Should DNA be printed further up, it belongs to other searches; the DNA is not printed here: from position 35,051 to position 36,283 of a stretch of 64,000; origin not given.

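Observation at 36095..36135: hipS/hipT boundary falls inside the conserved HipA '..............' motif: either a natural split or a 1-nt frameshift in hipA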

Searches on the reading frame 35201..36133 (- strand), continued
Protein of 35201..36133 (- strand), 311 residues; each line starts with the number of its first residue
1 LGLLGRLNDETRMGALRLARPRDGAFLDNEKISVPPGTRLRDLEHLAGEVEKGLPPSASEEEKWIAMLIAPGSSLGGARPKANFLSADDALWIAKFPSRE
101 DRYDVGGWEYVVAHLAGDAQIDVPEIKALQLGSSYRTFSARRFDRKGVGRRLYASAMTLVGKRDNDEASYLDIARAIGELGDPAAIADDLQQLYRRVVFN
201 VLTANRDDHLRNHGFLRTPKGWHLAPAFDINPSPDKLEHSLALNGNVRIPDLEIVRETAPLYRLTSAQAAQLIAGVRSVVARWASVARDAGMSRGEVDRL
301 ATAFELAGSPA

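Call 49: predict_structure(alignment_id=A1)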
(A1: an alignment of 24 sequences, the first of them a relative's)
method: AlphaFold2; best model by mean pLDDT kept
length: 418 residues; sequences in the alignment: 24
mean_pLDDT: 63.8   pTM: 0.68
mean pLDDT of the five models: 63.8, 58.8, 53.9, 49.5, 46.1
residues with pLDDT >= 90: 56; 70-90: 130; 50-70: 106; < 50: 126
segments of 3 or more residues with pLDDT < 50: 1-4, 16-18, 33-39, 41-123, 135-139, 179-184, 251-257, 339-343, 415-418
pLDDT, mean of each block of 10 residues (from residue 1): 52 53 55 47 39 31 26 27 37 37 28 33 57 51 80 73 66 53 56 79 76 86 91 89 83 45 64 74 87 93 87 58 73 64 57 74 90 95 93 90 79 50
secondary structure, 60 per line:
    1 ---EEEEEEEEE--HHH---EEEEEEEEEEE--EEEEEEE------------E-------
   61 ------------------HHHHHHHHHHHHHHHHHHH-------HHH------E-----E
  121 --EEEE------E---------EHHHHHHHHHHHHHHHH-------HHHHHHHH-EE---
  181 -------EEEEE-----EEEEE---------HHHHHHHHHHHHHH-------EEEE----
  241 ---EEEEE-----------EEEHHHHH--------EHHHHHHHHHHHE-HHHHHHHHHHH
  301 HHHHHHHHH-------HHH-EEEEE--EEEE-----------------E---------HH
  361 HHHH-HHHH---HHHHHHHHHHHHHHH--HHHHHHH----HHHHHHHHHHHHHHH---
elements in order: E4-12 E21-31 E34-40 H79-97 E123-126 H144-159 H167-174 E188-192 E198-202 H212-225 E233-236 E244-248 E260-262 H263-267 H277-287 H290-309 E321-325 E328-331 H359-364 H366-369 H373-387 H390-396 H401-415
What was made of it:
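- On HipBST (tripartite split-kinase TA): The AF2 model was too poor in this region to add anything (call 49).
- Tried and rejected: Mean pLDDT was 63.8, and below 50 for residues 41-123 (call 49).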
